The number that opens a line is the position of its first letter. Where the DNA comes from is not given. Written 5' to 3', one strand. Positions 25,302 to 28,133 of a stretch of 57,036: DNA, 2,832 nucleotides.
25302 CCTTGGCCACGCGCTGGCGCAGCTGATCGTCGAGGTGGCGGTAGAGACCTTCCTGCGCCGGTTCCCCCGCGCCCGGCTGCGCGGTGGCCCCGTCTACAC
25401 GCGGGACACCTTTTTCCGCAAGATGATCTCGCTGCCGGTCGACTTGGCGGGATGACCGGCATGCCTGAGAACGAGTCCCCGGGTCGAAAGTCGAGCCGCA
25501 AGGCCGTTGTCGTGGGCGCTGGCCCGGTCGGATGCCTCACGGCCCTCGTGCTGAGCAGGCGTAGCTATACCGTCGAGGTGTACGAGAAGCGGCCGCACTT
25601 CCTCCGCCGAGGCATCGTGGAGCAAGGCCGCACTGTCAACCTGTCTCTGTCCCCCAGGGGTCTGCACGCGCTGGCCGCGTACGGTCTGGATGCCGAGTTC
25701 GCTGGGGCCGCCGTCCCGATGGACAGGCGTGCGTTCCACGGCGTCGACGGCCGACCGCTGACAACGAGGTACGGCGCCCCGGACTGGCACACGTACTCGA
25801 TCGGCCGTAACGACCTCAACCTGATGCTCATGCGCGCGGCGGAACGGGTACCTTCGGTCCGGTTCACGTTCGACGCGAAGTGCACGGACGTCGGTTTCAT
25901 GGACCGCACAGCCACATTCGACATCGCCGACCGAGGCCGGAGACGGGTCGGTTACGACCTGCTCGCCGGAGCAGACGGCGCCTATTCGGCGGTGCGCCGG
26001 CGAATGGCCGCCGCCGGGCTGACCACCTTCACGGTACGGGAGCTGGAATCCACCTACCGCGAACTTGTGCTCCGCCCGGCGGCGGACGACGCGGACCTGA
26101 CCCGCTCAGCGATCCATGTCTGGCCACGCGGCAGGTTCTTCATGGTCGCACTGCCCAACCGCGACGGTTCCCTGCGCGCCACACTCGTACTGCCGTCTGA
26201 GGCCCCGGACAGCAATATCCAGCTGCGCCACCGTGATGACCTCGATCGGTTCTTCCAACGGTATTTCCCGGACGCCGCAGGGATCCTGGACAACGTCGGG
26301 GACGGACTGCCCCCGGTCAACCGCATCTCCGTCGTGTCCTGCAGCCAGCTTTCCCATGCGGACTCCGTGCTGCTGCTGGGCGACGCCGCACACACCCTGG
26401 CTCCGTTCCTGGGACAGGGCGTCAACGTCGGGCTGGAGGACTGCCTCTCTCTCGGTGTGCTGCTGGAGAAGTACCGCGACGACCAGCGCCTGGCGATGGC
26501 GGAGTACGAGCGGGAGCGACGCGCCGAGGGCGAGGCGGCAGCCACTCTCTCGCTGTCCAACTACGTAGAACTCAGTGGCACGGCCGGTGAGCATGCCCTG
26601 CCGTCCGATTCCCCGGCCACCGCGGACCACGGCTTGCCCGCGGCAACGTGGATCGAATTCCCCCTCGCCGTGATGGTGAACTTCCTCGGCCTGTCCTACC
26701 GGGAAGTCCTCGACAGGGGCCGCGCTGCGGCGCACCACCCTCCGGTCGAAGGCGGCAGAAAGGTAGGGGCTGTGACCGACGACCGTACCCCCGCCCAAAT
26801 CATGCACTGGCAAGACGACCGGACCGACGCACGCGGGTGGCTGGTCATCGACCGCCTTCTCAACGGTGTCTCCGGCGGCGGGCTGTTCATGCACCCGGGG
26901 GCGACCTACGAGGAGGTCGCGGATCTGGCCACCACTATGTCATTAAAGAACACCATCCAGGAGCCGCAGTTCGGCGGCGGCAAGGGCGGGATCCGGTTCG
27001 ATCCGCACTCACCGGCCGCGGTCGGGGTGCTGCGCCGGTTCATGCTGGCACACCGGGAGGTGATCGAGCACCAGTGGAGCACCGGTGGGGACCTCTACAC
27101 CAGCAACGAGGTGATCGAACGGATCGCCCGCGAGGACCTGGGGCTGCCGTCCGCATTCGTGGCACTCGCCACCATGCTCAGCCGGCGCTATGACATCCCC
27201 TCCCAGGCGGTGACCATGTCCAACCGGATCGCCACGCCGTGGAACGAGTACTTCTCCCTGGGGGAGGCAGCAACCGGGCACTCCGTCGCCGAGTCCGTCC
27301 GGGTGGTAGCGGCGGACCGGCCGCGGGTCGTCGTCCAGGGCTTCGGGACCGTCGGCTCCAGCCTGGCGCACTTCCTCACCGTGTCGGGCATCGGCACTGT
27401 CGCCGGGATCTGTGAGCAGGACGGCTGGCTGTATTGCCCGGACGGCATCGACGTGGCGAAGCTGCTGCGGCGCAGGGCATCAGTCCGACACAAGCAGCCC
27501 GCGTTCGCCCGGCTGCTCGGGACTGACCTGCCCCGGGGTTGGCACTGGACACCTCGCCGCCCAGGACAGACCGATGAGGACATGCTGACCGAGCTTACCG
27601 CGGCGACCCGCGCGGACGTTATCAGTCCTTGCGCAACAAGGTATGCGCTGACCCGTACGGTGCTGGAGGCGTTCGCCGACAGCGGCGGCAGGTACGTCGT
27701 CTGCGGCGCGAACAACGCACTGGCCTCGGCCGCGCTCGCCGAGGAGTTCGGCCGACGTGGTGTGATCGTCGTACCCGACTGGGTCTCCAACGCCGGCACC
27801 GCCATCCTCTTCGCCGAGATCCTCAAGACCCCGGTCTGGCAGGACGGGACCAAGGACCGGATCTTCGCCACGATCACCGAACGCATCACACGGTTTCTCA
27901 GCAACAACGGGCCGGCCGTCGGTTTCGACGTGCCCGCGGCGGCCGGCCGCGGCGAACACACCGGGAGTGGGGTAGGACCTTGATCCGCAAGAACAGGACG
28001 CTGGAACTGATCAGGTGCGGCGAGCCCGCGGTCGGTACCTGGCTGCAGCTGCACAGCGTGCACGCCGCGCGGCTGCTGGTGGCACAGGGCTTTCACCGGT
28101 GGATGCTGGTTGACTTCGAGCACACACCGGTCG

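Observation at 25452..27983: Single-polypeptide fusion of a KMO/VioC-like flavin monooxygenase with a Glu/Leu/Phe/Val-type amino-acid dehydrogenase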

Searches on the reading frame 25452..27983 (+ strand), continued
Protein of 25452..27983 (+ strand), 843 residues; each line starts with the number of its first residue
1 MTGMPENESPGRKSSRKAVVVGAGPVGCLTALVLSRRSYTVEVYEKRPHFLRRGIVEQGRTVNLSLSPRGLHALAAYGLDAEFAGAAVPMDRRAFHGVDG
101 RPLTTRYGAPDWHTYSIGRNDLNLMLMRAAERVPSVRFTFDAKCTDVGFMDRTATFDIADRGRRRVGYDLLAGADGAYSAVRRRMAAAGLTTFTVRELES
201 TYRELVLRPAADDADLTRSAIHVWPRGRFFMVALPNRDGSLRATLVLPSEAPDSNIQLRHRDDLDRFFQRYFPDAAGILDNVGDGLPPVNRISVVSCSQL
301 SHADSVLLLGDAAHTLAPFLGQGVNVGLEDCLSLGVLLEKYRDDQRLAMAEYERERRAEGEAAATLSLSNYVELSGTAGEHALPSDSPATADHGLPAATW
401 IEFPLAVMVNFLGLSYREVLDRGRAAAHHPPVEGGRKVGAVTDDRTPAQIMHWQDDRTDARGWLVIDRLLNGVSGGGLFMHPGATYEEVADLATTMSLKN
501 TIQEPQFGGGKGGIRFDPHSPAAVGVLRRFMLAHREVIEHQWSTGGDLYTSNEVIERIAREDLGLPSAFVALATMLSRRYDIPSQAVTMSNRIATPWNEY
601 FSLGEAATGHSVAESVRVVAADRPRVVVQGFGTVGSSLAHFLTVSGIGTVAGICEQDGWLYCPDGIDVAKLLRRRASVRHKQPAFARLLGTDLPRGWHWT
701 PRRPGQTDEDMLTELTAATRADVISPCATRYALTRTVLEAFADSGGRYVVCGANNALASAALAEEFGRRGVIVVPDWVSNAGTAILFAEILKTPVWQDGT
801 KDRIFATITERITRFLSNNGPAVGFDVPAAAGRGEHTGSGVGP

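Call 92: fold_search(model_id=the predicted structure, library=pdb)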
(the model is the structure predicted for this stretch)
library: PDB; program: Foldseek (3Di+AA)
matches with E <= 10: 1904; with E <= 0.001: 937
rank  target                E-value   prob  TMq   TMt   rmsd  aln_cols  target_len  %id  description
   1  6fp1_B                5.3e-34  1.00  0.43  0.79   3.5       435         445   31  The crystal structure of P.fluorescens Kynurenine 3-monooxygenase (KMO) in complex with competitive inhibitor No. 1 (released 2019-08-21)
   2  6fox_B                1.9e-33  1.00  0.43  0.79   3.5       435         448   31  The crystal structure of P.fluorescens Kynurenine 3-monooxygenase (KMO) in complex with kynurenine (released 2019-08-21)
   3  6foz_A                2.6e-33  1.00  0.43  0.81   3.2       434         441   31  The crystal structure of P.fluorescens Kynurenine 3-monooxygenase (KMO) in complex with competitive inhibitor No. 13 (released 2019-08-21)
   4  5x6p_B                2.6e-33  1.00  0.44  0.81   3.4       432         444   31  Crystal structure of Pseudomonas fluorescens KMO (released 2018-02-21)
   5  6foy_B                4.2e-33  1.00  0.43  0.80   3.1       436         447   31  The crystal structure of P.fluorescens Kynurenine 3-monooxygenase (KMO) in complex with competitive inhibitor No. 9 (released 2019-08-21)
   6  5y7a                  4.2e-33  1.00  0.42  0.77   4.3       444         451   31  Crystal structure of Pseudomonas fluorescens Kynurenine 3-monooxygenase in complex with L-KYN (released 2017-12-27)
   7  5y77_B                5.4e-33  1.00  0.43  0.78   3.5       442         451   30  Crystal structure of Pseudomonas fluorescens Kynurenine 3-monooxygenase in complex with L-KYN (seMet derivative) (released 2017-12-27)
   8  5x6q                  5.7e-33  1.00  0.43  0.78   3.8       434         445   30  Crystal structure of Pseudomonas fluorescens KMO in complex with Ro 61-8048 (released 2018-02-21)
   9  6lkd_B                6.0e-33  1.00  0.42  0.82   3.8       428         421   29  in meso full-length rat KMO in complex with a pyrazoyl benzoic acid inhibitor (released 2020-12-23)
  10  5mzc_A                6.0e-33  1.00  0.43  0.79   3.1       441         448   30  Pseudomonas fluorescens kynurenine 3-monooxygenase (KMO) in complex with 3-(5-chloro-6-ethoxy-2-oxo-2,3-dihydro-1,3-be (released 2017-04-19)
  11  6foz_B                6.3e-33  1.00  0.43  0.81   3.1       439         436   30  The crystal structure of P.fluorescens Kynurenine 3-monooxygenase (KMO) in complex with competitive inhibitor No. 13 (released 2019-08-21)
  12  6fp1_A                6.7e-33  1.00  0.43  0.80   3.6       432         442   31  The crystal structure of P.fluorescens Kynurenine 3-monooxygenase (KMO) in complex with competitive inhibitor No. 1 (released 2019-08-21)
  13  5nak_B                7.4e-33  1.00  0.43  0.80   3.2       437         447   30  Pseudomonas fluorescens kynurenine 3-monooxygenase (KMO) in complex with the enzyme substrate L-kynurenine (released 2017-06-21)
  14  6fph_A                7.4e-33  1.00  0.43  0.80   3.3       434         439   31  The crystal structure of P.fluorescens Kynurenine 3-monooxygenase (KMO) in complex with competitive inhibitor No. 1h (released 2019-08-21)
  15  6fp0_A                8.2e-33  1.00  0.43  0.78   4.5       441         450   31  The crystal structure of P.fluorescens Kynurenine 3-monooxygenase (KMO) in complex with competitive inhibitor No. 4 (released 2019-08-21)
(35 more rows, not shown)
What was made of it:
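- On Kynurenine 3-monooxygenase (EC 1.14.13.9): Foldseek TM 0.79-0.85 (call 92).
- Closest known: Kynurenine 3-monooxygenase. Same: It shares the class A FMO fold over the whole length, including the C-terminal helical part (TM 0.79-0.85, call 92).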

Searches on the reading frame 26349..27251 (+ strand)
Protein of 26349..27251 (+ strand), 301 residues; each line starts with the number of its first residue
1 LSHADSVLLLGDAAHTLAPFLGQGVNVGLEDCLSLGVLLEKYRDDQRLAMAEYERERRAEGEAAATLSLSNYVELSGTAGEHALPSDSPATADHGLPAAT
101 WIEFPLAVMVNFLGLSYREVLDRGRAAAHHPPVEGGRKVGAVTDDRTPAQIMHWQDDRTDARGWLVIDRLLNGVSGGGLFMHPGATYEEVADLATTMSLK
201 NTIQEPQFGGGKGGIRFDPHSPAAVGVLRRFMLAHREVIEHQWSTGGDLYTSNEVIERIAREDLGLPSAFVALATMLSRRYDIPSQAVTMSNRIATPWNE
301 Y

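Call 73: find_homologous_proteins(query=window:26349-27251:+, max_evalue=0.001)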
Query window:26349-27251:+ (301 aa): 86 proteins with E <= 0.001 among 8000 candidates.
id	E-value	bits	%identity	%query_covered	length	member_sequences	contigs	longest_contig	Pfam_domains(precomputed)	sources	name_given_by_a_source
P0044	1.6e-76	275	84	50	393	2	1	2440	PF02812.24,PF00208.28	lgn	-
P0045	2.8e-74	268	76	52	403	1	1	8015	PF02812.24,PF00208.28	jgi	jgi:glutamate dehydrogenase (NAD(P)+)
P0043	5.4e-74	267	77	53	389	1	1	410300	PF02812.24,PF00208.28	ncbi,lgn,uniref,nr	ncbi:Glu/Leu/Phe/Val dehydrogenase dimerization domain-containing protein [Saccharothrix obliqua]|un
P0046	9.2e-72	260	76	51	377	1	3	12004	PF02812.24,PF00208.28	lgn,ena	-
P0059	2.0e-69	252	73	52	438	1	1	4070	PF02812.24,PF00208.28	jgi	jgi:glutamate dehydrogenase (NAD(P)+)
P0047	7.7e-68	247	74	51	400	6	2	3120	PF02812.24,PF00208.28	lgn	-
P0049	1.9e-66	242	73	51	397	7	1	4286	PF02812.24,PF00208.28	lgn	-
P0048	2.5e-66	242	71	51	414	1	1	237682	PF02812.24,PF00208.28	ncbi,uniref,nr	ncbi:Glu/Leu/Phe/Val dehydrogenase dimerization domain-containing protein [Streptomyces sp. NBC_0023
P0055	4.8e-65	238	70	51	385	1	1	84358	PF02812.24,PF00208.28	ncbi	ncbi:Glu/Leu/Phe/Val dehydrogenase dimerization domain-containing protein [Streptomyces roseifaciens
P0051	2.0e-64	236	70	51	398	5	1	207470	PF02812.24,PF00208.28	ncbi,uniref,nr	ncbi:Glu/Leu/Phe/Val dehydrogenase dimerization domain-containing protein [Streptomyces sp. JV176]|u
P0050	2.7e-64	235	71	51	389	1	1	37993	PF02812.24,PF00208.28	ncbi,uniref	ncbi:Glu/Leu/Phe/Val dehydrogenase dimerization domain-containing protein [Streptomyces sp. NPDC0568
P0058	6.6e-64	234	70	51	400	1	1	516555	PF02812.24,PF00208.28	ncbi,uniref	ncbi:Glu/Leu/Phe/Val dehydrogenase dimerization domain-containing protein [Streptomyces sp. NPDC0582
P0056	2.7e-63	232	69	51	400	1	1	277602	PF02812.24,PF00208.28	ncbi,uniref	ncbi:Glu/Leu/Phe/Val dehydrogenase dimerization domain-containing protein [Streptomyces tubercidicus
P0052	3.3e-63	232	68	51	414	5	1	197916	PF02812.24,PF00208.28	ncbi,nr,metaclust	ncbi:hypothetical protein ADL00_07630 [Streptomyces sp. AS58]|nr:hypothetical protein ADL00_07630 [S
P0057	5.3e-63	231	69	51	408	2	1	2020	PF02812.24,PF00208.28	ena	-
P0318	5.8e-60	221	84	44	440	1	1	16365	PF01266.31,PF13450.13,PF01494.26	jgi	jgi:kynurenine 3-monooxygenase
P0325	5.8e-35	139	61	41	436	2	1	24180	PF01266.31,PF13450.13,PF07992.21,PF00070.34,PF01494.26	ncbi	ncbi:MAG: FAD-dependent oxidoreductase [Egibacteraceae bacterium]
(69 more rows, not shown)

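Call 74: find_encoding_contigs(protein=P0318, flank=10000, max_places=1)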
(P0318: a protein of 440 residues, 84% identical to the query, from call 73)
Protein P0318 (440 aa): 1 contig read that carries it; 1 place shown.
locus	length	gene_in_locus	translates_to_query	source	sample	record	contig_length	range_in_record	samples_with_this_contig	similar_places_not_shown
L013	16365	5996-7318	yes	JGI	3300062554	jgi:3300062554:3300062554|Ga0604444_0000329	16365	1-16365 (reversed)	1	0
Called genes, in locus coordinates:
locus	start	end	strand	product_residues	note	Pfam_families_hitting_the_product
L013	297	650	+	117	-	-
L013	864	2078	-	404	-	PF00067:p450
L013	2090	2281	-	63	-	PF13459:Fer4_15, PF13370:Fer4_13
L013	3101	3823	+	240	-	-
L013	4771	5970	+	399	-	PF00067:p450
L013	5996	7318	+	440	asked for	PF01266:DAO (faint), PF01494:FAD_binding_3, PF13450:NAD_binding_8 (weak)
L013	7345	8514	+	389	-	PF02812:ELFV_dehydrog_N, PF00208:ELFV_dehydrog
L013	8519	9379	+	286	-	PF03328:HpcH_HpaI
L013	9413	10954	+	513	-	PF01266:DAO, PF04820:Trp_halogenase, PF07992:Pyr_redox_2 (faint)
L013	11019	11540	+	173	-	PF01613:Flavin_Reduct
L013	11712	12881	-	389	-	PF19086:Terpene_syn_C_2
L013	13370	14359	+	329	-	-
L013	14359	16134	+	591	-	PF00732:GMC_oxred_N, PF05199:GMC_oxred_C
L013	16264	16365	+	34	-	?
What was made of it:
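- Tried and rejected: L013 has a terpene synthase beside the cassette (call 74), so a terpenoid connection is not excluded.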

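Call 75: find_encoding_contigs(protein=P0325, flank=10000, max_places=1)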
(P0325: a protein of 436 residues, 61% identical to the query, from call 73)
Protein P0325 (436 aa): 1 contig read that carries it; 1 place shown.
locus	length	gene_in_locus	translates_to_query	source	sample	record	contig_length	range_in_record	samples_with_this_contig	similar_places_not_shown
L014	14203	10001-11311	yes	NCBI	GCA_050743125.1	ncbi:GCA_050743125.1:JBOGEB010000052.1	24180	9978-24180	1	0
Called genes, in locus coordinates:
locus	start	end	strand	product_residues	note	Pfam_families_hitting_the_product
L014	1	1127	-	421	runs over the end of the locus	PF00067:p450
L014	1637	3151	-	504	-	PF00672:HAMP, PF00512:HisKA, PF13581:HATPase_c_2 (weak), PF02518:HATPase_c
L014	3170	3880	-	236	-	PF00072:Response_reg, PF00486:Trans_reg_C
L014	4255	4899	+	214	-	PF00072:Response_reg, PF00196:GerE, PF04545:Sigma70_r4 (weak), PF08281:Sigma70_r4_2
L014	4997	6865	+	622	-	PF00664:ABC_membrane, PF02463:SMC_N (faint), PF00005:ABC_tran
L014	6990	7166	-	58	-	-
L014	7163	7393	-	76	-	PF22513:FitA-like_RHH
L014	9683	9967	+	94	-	PF00067:p450 (weak)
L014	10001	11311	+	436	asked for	PF00070:Pyr_redox (faint), PF01266:DAO (weak), PF01494:FAD_binding_3, PF07992:Pyr_redox_2 (faint), PF13450:NAD_binding_8 (weak)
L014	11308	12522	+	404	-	PF02812:ELFV_dehydrog_N, PF00208:ELFV_dehydrog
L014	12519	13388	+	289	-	PF03328:HpcH_HpaI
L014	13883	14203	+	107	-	?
